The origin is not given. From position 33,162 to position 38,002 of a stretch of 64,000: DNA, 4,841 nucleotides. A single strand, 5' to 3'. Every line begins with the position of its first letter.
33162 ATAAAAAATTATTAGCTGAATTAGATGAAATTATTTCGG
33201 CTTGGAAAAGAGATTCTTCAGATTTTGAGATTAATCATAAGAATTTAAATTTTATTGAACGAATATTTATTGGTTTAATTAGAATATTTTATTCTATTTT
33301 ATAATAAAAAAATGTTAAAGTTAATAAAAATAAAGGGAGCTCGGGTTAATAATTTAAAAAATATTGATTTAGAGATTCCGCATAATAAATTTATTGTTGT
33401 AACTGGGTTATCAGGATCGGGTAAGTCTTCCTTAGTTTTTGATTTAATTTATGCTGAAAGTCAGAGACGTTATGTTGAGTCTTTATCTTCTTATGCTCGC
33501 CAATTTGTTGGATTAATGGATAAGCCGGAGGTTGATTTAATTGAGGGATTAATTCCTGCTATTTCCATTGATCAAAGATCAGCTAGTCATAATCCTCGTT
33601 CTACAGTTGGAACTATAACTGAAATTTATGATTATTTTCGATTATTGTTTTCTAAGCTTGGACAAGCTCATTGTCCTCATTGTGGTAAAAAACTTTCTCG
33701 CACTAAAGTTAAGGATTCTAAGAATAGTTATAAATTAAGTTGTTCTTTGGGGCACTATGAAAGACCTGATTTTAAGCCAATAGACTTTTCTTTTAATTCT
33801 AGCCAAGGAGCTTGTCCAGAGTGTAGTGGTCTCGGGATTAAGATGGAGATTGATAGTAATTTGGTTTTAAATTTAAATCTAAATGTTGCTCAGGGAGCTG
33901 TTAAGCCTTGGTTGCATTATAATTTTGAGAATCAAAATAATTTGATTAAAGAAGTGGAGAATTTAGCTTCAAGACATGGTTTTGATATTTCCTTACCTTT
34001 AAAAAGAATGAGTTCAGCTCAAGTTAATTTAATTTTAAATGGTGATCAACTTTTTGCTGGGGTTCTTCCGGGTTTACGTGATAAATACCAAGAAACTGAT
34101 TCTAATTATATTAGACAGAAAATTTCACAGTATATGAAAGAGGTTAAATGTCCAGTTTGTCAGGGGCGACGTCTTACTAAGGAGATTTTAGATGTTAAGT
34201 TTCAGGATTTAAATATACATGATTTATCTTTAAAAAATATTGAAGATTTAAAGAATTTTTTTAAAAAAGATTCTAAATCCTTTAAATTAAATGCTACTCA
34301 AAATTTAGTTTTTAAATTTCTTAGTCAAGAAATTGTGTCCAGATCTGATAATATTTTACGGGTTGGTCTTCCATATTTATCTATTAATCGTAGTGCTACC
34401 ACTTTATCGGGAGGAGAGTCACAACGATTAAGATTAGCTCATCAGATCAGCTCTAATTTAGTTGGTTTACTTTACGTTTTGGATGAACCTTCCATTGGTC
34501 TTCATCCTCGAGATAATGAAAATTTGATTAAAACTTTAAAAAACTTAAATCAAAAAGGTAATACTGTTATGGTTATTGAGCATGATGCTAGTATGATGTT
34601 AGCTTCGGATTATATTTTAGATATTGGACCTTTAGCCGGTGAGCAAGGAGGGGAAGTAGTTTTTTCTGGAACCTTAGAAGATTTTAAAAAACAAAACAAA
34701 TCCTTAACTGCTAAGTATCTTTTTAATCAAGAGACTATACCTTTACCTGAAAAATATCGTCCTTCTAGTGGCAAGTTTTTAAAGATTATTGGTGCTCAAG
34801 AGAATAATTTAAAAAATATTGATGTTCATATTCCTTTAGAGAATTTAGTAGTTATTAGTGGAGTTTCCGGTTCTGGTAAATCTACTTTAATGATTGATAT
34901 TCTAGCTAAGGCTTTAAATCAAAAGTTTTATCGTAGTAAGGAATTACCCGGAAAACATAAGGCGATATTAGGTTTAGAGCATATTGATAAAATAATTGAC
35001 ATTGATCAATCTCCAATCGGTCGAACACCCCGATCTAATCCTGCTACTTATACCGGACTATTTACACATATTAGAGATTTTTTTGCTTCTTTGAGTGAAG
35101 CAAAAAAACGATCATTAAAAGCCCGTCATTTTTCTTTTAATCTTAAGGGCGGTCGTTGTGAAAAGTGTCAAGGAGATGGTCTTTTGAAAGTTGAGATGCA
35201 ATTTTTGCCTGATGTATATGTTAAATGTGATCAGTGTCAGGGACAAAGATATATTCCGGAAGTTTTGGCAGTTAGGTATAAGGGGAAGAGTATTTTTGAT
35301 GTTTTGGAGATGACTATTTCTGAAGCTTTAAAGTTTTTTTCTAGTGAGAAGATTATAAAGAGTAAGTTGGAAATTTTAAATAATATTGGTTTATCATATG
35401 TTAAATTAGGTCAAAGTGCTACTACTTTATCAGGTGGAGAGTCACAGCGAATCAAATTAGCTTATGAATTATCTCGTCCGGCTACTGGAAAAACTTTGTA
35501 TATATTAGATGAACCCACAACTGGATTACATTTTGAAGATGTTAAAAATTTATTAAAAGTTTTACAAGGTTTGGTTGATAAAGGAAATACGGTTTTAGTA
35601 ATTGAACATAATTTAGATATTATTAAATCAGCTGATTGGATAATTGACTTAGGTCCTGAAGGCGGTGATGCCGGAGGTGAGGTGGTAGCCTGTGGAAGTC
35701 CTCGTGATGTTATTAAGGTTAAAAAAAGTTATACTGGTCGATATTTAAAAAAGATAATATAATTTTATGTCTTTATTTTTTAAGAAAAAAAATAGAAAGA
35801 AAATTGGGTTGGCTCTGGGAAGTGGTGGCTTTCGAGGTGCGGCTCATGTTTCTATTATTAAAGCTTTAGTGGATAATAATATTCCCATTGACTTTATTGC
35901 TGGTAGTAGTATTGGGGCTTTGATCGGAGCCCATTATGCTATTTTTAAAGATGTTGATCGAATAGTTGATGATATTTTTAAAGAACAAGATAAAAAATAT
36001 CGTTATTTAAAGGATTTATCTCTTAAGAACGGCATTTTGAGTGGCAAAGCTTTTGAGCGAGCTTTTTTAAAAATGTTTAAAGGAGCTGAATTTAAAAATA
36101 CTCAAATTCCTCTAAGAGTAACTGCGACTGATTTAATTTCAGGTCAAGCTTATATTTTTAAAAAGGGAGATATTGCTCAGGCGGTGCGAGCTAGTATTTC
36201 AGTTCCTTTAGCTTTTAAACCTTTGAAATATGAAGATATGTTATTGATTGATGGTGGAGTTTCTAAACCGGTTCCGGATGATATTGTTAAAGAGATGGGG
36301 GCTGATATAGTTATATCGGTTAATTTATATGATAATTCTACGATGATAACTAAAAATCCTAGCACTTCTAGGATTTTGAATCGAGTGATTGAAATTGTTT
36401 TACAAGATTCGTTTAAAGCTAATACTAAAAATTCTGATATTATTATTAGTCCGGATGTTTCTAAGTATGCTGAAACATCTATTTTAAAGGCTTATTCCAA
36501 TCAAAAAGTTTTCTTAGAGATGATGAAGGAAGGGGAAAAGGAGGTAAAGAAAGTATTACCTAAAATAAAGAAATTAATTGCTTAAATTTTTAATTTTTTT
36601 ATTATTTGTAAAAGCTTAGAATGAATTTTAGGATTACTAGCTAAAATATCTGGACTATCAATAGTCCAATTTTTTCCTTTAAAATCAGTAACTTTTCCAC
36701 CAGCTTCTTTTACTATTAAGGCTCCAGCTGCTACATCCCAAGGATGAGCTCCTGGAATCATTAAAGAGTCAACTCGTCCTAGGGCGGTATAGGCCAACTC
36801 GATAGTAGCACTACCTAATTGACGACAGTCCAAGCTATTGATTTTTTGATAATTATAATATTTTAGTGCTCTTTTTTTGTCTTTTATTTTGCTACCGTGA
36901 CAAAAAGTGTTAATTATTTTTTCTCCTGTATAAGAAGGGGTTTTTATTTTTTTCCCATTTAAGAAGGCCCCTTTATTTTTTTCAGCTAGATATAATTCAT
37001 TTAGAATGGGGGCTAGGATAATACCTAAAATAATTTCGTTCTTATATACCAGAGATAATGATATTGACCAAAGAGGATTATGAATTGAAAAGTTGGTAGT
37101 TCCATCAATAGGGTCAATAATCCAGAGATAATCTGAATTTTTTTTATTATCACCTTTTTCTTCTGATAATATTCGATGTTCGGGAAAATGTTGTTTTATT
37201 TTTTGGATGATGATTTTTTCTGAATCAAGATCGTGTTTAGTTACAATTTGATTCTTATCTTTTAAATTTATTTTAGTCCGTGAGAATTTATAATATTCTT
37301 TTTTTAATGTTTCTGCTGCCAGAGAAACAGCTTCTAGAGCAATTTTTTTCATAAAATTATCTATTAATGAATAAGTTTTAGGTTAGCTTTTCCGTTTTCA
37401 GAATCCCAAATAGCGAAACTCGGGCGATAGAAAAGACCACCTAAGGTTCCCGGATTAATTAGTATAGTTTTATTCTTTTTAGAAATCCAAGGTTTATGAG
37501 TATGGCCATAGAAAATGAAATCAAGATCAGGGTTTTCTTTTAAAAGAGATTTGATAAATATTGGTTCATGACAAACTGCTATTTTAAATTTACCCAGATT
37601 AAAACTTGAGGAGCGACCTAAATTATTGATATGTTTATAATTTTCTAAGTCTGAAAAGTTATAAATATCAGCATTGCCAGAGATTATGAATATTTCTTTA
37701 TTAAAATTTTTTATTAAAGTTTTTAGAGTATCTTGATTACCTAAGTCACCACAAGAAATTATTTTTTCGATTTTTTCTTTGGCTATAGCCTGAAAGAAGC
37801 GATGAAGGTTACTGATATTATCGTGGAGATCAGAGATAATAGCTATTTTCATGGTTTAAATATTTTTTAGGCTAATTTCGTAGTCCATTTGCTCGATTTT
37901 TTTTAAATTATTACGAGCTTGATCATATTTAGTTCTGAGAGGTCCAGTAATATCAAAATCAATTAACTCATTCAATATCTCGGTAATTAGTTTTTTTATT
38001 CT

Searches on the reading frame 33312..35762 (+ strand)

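Call 13: search_protein_families(library=pfam, proteins=[window:33312-35762:+], max_evalue=0.001)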
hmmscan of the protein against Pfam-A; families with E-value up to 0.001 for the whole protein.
window:33312-35762:+ (816 aa): 23 families
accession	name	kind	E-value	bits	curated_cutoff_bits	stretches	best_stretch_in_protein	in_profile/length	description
PF00005.33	ABC_tran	-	9.2e-21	75.3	25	1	672-737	79-137/137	ABC transporter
PF17755.6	UvrA_DNA-bind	-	4.8e-13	49.8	23.2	1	182-273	2-110/110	UvrA DNA-binding domain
PF02463.25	SMC_N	-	2.2e-12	47.3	40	0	202-436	110-209/220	RecF/RecN/SMC N terminal domain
PF13304.12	AAA_21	-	2.1e-09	38.3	27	0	703-751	235-283/304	AAA domain, putative AbiEii toxin, Type IV TA system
PF13191.12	AAA_16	-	3.6e-08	34.5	32.6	0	510-538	24-51/167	AAA ATPase domain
PF13555.12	AAA_29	-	1.3e-07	31.7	27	0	504-527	16-39/61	P-loop containing region of AAA domain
PF20720.3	nSTAND3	-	3.3e-07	30.6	27.2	0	510-539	17-46/155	Novel STAND NTPase 3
PF03193.22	RsgA_GTPase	-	6.8e-07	29.7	30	0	481-549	78-146/174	RsgA GTPase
PF20703.3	nSTAND1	-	3.9e-06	27.2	27.1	0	21-43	29-51/379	Novel STAND NTPase 1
PF13173.12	AAA_14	-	6.4e-06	26.6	27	0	511-542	3-36/129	AAA domain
PF13175.12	AAA_15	-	6.4e-06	26.5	32.1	0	385-418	329-362/374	AAA ATPase domain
PF13481.12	AAA_25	-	1.2e-05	25.4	27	0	500-535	23-58/195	AAA domain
PF13401.12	AAA_22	-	1.9e-05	25.4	27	0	24-52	4-32/130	AAA domain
PF25199.1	nSTAND_NTPase5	-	3.6e-05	24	34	0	511-536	42-67/145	Novel STAND NTPase 5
PF01637.24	ATPase_2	-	0.0001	22.6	33.2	0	510-566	20-76/225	ATPase domain predominantly from Archaea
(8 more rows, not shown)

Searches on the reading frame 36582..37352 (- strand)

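Call 13: search_protein_families(library=pfam, proteins=[window:36582-37352:-], max_evalue=0.001)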
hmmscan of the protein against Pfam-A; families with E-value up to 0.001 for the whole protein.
window:36582-37352:- (256 aa): 1 family
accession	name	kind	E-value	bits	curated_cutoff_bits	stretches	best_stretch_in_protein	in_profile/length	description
PF00459.30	Inositol_P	-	2.7e-64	217.7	27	1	3-252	7-267/271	Inositol monophosphatase family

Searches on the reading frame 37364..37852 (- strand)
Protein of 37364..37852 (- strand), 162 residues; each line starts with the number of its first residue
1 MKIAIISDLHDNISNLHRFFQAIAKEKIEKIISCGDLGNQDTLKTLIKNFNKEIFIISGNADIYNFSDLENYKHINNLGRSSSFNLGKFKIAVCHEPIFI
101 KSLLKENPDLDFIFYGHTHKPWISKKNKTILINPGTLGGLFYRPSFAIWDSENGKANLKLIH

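Call 13: search_protein_families(library=pfam, proteins=[window:37364-37852:-], max_evalue=0.001)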
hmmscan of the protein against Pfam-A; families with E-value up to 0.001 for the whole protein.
window:37364-37852:- (162 aa): 2 families
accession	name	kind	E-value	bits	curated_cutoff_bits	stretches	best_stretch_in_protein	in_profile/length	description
PF12850.12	Metallophos_2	-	2.1e-28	99.7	27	1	1-153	1-153/154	Calcineurin-like phosphoesterase superfamily domain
PF00149.33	Metallophos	-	4.6e-14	53.7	21.5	1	1-81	1-89/191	Calcineurin-like phosphoesterase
